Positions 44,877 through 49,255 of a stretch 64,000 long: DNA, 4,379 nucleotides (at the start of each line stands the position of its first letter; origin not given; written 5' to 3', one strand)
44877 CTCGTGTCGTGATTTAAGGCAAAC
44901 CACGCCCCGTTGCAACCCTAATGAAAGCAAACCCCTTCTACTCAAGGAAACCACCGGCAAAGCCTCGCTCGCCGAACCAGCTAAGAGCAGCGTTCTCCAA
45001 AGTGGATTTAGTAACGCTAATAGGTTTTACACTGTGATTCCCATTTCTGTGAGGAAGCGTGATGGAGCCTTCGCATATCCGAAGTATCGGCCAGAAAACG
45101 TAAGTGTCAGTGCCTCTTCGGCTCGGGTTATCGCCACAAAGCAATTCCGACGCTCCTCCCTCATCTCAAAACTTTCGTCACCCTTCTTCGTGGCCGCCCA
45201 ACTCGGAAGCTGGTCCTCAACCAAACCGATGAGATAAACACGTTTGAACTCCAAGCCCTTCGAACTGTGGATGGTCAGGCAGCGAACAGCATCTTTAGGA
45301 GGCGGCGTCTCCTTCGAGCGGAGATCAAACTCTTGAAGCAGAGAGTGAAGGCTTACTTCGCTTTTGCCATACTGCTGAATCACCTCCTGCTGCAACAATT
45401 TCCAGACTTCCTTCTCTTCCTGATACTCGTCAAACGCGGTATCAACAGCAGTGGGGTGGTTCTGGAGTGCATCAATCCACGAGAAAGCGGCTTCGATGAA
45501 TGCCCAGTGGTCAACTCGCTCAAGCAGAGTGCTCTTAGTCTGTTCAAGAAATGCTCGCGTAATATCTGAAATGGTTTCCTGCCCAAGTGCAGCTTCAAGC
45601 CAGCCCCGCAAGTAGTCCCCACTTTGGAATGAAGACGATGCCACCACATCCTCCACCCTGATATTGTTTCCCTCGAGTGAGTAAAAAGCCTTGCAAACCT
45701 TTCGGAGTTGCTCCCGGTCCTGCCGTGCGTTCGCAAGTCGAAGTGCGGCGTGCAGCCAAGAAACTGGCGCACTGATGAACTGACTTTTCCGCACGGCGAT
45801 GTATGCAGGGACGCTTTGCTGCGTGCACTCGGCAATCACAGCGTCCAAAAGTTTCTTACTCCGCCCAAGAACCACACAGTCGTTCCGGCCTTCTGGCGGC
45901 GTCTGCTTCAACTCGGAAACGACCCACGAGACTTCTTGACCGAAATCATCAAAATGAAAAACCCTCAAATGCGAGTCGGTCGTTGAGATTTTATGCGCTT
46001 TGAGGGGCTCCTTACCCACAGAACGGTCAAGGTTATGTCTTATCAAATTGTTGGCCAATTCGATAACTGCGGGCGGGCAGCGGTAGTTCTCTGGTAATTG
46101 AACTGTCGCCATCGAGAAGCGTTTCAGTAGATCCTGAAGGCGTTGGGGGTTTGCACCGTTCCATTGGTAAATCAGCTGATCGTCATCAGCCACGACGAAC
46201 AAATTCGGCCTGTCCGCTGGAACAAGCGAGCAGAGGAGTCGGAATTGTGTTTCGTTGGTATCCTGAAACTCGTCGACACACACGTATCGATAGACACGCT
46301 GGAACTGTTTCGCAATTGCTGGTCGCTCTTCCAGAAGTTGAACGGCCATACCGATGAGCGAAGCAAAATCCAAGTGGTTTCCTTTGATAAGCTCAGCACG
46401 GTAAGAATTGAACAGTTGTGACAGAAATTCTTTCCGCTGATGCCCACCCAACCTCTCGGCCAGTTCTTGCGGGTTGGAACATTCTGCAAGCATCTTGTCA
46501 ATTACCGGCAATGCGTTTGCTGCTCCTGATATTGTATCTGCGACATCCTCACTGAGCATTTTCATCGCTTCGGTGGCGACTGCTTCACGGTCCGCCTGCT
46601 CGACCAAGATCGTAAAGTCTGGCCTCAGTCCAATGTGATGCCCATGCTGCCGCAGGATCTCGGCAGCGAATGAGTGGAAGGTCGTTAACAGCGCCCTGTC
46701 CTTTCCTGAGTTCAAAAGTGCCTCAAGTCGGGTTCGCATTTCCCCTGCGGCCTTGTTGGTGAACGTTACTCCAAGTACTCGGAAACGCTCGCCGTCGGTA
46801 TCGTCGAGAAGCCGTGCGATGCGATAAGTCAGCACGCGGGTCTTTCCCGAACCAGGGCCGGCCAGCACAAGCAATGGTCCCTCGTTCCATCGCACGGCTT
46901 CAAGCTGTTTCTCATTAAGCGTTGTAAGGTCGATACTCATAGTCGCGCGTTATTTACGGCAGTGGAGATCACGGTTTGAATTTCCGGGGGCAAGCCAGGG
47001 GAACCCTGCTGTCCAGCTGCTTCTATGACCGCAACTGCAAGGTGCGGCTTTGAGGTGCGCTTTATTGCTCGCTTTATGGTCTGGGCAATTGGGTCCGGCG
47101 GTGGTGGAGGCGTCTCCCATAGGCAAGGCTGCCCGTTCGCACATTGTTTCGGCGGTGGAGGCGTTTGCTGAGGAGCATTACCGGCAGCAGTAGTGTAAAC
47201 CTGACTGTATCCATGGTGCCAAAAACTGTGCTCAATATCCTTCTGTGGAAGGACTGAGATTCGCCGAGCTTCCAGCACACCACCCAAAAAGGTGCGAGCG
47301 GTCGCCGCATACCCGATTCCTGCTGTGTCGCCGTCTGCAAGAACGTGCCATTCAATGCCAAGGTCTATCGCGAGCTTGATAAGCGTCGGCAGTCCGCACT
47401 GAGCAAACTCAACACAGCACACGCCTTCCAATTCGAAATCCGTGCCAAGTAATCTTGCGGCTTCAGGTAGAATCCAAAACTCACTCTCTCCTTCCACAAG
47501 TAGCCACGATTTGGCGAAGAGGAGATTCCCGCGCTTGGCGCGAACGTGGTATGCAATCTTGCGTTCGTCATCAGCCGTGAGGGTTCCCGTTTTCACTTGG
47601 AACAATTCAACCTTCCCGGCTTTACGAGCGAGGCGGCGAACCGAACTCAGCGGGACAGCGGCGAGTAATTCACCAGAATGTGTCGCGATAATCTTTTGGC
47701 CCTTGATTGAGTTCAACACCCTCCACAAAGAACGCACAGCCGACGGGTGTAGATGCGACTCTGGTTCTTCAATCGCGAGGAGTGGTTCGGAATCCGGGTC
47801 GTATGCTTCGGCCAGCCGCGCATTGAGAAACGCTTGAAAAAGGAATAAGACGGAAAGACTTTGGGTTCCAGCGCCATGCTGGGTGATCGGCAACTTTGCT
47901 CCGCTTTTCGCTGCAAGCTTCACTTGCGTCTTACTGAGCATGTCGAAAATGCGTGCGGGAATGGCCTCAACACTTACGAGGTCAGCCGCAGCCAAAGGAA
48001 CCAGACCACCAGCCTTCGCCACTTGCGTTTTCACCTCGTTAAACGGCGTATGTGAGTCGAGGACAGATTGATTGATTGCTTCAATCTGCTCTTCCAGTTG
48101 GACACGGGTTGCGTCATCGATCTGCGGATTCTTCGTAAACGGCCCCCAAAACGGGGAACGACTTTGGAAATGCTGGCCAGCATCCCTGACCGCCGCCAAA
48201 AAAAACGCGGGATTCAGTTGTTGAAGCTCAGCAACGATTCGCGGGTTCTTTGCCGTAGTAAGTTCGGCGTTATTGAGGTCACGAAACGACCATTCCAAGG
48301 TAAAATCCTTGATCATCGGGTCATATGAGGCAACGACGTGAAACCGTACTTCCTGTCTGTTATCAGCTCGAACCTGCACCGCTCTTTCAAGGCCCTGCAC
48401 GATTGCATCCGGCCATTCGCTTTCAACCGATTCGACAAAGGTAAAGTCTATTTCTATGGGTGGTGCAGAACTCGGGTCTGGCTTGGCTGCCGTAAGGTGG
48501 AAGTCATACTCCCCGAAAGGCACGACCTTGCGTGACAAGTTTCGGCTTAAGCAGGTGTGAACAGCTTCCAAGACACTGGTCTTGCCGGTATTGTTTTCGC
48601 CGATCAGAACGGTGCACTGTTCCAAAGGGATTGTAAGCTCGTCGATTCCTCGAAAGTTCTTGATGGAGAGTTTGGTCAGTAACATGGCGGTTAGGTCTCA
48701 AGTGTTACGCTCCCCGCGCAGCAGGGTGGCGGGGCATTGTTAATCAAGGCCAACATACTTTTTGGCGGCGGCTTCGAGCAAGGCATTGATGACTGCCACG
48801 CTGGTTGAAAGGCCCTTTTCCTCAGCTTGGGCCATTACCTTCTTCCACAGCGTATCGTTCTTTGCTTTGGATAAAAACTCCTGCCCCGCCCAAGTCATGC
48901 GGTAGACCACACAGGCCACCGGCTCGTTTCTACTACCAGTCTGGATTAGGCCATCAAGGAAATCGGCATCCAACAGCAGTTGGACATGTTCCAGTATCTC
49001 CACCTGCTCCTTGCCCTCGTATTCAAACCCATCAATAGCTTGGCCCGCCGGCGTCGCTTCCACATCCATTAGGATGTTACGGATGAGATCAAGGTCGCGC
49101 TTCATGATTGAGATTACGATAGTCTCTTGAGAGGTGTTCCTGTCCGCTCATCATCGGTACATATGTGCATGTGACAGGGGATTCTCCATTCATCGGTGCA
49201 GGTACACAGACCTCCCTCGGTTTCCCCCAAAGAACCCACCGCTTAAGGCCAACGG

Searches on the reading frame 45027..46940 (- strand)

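Call 5: search_protein_families(library=pfam, proteins=[window:45027-46940:-], max_evalue=0.01)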
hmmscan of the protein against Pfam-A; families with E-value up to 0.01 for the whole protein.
window:45027-46940:- (637 aa): 7 families
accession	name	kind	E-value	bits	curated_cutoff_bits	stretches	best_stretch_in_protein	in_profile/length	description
PF00580.27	UvrD-helicase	-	1.8e-67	228.3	23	1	8-275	1-270/271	UvrD/REP helicase N-terminal domain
PF13361.12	UvrD_C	-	8.1e-30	104.9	25.6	1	281-616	2-348/350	UvrD-like helicase C-terminal domain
PF13245.12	AAA_19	-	3.2e-20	73.1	25.1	1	12-259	1-132/134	AAA domain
PF13538.12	UvrD_C_2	-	1.1e-07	32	27.4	1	552-577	2-27/52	UvrD-like helicase C-terminal domain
PF13604.12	AAA_30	-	4.2e-06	27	27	1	8-73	2-67/191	AAA domain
PF01443.25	Viral_helicase1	-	2.8e-05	24.5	21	0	549-613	178-226/228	Viral superfamily 1 RNA helicase core domain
PF13401.12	AAA_22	-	0.00086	20.1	27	0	20-89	5-69/130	AAA domain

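Call 6: search_protein_families(library=padloc, proteins=[window:45027-46940:-], max_evalue=0.01)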
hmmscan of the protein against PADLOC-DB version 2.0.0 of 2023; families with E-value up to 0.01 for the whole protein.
window:45027-46940:- (637 aa): 54 families (the best 25 are shown)
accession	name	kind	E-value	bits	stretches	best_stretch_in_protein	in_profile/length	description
PDLC00114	GajB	-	9e-281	931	1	2-635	2-631/635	UrvD helicase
PDLC00132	GajB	-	5e-100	333.9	1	7-632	3-622/625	UrvD helicase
PDLC00117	GajB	-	4.3e-80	267.9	1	8-633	16-596/604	UrvD helicase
PDLC03802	RTasHel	-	9e-72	240.9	2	7-389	5-348/675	DRT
PDLC00103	GajB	-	4.3e-60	202.3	1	4-617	13-578/612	UrvD helicase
PDLC00127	GajB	-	6.8e-56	188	2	4-304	5-293/594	UrvD helicase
PDLC00130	GajB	-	5.1e-50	168.3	2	7-302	3-292/589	UrvD helicase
PDLC00121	GajB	-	9.4e-50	167.7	2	8-363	6-344/565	UrvD helicase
PDLC00107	GajB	-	4.3e-48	162.3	2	8-382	16-376/587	UrvD helicase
PDLC00123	GajB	-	2.3e-45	153.2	3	181-324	141-282/540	UrvD helicase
PDLC00104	GajB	-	9.7e-43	144.7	1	15-613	10-561/574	UrvD helicase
PDLC00134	GajB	-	1.2e-37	128.1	1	6-414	15-413/431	UrvD helicase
PDLC00122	GajB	-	1.2e-36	124.7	3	188-303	136-250/502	UrvD helicase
PDLC00144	GajB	-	4.5e-35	119.3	3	181-342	125-282/559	UrvD helicase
PDLC00133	GajB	-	1.2e-34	118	1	7-298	11-288/382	UrvD helicase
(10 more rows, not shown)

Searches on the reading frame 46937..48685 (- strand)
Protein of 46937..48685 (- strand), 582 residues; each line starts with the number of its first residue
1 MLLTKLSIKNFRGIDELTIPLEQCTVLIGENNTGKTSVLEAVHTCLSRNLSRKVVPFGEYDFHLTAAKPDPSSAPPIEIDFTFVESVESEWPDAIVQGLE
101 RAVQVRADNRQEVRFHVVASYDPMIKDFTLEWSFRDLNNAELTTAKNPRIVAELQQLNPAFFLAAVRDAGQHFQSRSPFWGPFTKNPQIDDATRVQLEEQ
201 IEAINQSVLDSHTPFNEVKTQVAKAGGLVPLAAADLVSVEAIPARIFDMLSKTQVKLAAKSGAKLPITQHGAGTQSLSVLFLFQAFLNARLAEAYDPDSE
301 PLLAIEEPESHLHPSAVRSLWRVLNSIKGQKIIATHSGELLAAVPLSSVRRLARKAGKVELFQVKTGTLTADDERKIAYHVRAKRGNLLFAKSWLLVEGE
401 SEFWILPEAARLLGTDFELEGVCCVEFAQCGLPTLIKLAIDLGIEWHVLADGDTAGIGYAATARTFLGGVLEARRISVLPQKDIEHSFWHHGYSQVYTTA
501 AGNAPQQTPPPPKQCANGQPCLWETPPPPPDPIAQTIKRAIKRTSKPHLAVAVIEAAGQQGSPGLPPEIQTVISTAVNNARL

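Call 5: search_protein_families(library=pfam, proteins=[window:46937-48685:-], max_evalue=0.01)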
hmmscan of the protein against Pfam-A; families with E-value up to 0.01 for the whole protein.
window:46937-48685:- (582 aa): 7 families
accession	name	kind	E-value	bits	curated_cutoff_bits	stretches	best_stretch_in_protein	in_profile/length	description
PF11398.14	DUF2813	-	7.4e-52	177.4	21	1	1-386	1-370/372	Protein of unknown function (DUF2813)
PF13175.12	AAA_15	-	2.3e-27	97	32.1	1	1-339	1-372/374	AAA ATPase domain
PF13304.12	AAA_21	-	2.5e-19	70.9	27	1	24-341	1-303/304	AAA domain, putative AbiEii toxin, Type IV TA system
PF20469.4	OLD-like_TOPRIM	-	8.1e-13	49.1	23.2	1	389-453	1-67/67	Overcoming lysogenization defect protein-like, TOPRIM domain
PF13476.12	AAA_23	-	5.5e-09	37.4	27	1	5-66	1-63/201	AAA domain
PF02463.25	SMC_N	-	6.4e-07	29.5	40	1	3-53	2-55/220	RecF/RecN/SMC N terminal domain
PF13555.12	AAA_29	-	0.0037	17.4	27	1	4-47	2-47/61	P-loop containing region of AAA domain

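Call 6: search_protein_families(library=padloc, proteins=[window:46937-48685:-], max_evalue=0.01)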
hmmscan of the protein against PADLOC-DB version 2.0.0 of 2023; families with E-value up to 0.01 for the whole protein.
window:46937-48685:- (582 aa): 138 families (the best 25 are shown)
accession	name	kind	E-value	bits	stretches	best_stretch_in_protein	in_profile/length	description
PDLC00094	GajA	-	4.8e-238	789.3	1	1-581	1-567/569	AAA ATPase domain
PDLC00062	GajA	-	8.5e-123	409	2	1-362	1-365/639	AAA ATPase domain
PDLC00067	GajA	-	2.3e-83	278.7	1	2-497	4-511/604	AAA ATPase domain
PDLC00070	GajA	-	7.1e-48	161.6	1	1-455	1-451/596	AAA ATPase domain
PDLC00096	GajA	-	1.5e-37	127.7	1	1-437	1-432/630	AAA ATPase domain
PDLC00090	GajA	-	5.6e-35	119.2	1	1-453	1-477/659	AAA ATPase domain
PDLC02358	Old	-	1.2e-34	118.1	2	245-456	232-451/578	Old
PDLC00092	GajA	-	1.4e-34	117.6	1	1-428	1-443/604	AAA ATPase domain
PDLC00071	GajA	-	3.7e-34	116.5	1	1-453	1-436/588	AAA ATPase domain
PDLC00099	GajA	-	1.7e-32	111.2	2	268-432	273-433/626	AAA ATPase domain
PDLC00091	GajA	-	2.4e-32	110.5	2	296-415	293-415/627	AAA ATPase domain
PDLC00075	GajA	-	8.6e-31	105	2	194-444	172-410/536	AAA ATPase domain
PDLC00066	GajA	-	3.3e-30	103.2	2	189-461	174-441/567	AAA ATPase domain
PDLC00072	GajA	-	1.9e-29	100.6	2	109-415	154-462/709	AAA ATPase domain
PDLC02979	AriA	-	2e-29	101.5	1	1-338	1-370/373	-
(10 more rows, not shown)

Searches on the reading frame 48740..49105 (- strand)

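Call 7: search_protein_families(library=ncbifam, proteins=[window:48740-49105:-], max_evalue=0.01)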
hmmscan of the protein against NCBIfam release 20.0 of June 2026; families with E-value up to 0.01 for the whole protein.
window:48740-49105:- (121 aa): 0 families

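Call 8: search_protein_families(library=pfam, proteins=[window:48740-49105:-], max_evalue=0.01)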
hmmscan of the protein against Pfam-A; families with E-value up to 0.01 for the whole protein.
window:48740-49105:- (121 aa): 1 family
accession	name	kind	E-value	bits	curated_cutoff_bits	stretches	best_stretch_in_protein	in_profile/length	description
PF10711.15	DUF2513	-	4.6e-21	75.5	29.6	1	2-100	1-100/100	Hypothetical protein (DUF2513)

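Call 66: search_protein_families(library=padloc, proteins=[window:48740-49105:-], max_evalue=10)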
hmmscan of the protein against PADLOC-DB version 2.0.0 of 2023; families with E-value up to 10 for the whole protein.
window:48740-49105:- (121 aa): 0 families
